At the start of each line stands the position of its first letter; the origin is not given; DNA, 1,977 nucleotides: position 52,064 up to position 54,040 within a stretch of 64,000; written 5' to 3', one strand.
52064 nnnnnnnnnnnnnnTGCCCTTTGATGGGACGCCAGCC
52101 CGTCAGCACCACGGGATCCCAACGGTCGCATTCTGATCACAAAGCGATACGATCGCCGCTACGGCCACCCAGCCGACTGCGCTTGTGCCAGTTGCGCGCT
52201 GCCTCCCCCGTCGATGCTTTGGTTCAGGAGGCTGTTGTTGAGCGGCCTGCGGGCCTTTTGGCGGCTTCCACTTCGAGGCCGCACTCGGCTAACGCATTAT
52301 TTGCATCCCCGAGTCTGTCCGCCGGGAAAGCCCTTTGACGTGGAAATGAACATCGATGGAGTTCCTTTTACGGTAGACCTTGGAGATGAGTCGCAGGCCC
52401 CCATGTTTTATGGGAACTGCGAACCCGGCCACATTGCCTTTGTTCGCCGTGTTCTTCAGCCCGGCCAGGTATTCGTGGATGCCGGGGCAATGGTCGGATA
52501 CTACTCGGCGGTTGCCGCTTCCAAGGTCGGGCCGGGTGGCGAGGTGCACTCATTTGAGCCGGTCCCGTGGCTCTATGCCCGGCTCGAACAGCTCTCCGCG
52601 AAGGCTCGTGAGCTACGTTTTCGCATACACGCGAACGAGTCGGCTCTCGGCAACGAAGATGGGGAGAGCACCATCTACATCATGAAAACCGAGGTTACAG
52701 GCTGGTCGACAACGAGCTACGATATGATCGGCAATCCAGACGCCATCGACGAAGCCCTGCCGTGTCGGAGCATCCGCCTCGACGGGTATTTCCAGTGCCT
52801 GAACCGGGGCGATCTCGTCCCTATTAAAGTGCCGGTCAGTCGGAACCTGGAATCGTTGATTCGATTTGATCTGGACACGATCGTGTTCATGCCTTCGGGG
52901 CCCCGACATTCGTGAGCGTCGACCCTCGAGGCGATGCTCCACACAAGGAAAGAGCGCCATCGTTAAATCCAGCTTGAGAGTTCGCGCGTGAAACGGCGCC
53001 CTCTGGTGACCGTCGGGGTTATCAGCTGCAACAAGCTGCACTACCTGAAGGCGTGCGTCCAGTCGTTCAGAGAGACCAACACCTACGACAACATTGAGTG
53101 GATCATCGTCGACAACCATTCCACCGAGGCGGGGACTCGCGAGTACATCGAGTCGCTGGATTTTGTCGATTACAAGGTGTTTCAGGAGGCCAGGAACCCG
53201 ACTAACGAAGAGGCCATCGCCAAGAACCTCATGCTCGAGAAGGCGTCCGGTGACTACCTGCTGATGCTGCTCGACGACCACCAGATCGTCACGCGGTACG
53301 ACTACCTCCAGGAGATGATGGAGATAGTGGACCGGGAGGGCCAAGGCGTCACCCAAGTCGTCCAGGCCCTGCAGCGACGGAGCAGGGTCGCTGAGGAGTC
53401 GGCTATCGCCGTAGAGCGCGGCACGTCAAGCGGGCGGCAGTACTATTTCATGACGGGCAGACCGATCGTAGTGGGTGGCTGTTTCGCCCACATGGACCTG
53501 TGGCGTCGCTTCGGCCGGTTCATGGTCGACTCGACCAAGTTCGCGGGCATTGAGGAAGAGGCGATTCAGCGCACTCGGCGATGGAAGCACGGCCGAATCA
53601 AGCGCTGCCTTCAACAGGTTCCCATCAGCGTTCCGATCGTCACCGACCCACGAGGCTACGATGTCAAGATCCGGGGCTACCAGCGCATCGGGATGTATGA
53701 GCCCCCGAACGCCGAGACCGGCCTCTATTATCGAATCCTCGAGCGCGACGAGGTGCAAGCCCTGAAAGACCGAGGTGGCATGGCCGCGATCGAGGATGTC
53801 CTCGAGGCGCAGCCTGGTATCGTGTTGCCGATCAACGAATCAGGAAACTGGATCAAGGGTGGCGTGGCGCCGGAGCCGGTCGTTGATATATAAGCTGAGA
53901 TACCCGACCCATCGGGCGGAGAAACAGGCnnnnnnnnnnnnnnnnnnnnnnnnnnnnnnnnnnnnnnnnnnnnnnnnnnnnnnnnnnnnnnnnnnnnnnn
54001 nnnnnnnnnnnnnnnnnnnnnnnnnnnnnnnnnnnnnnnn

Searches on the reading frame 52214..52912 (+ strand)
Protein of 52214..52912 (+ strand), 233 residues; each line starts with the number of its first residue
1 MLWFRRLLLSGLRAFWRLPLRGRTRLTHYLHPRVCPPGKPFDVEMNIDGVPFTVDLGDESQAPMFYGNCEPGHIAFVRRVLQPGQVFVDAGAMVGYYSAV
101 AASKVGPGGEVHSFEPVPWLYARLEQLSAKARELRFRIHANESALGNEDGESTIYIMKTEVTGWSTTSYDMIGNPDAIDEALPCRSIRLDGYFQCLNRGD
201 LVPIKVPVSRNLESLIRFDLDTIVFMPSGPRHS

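Call 12: search_protein_families(library=pfam, proteins=[window:52214-52912:+], max_evalue=0.001)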
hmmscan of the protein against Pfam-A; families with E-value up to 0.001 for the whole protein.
window:52214-52912:+ (233 aa): 1 family
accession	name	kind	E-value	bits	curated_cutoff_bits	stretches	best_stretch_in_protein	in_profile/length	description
PF05050.19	Methyltransf_21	-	0.00034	21.2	22.7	1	89-159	1-65/173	Methyltransferase FkbM domain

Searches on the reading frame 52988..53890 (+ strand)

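Call 12: search_protein_families(library=pfam, proteins=[window:52988-53890:+], max_evalue=0.001)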
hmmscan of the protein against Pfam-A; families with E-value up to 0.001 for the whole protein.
window:52988-53890:+ (301 aa): 3 families
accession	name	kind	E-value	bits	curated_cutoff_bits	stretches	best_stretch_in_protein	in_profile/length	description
PF00535.33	Glycos_transf_2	-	1.1e-15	58.4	23.3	1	8-166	1-157/168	Glycosyl transferase family 2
PF10111.15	Glyco_tranf_2_2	-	0.00022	21.3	27.3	1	13-115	8-107/276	Glycosyltransferase like family 2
PF13506.12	Glyco_transf_21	-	0.00084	19.3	21.7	0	72-166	15-107/174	Glycosyl transferase family 21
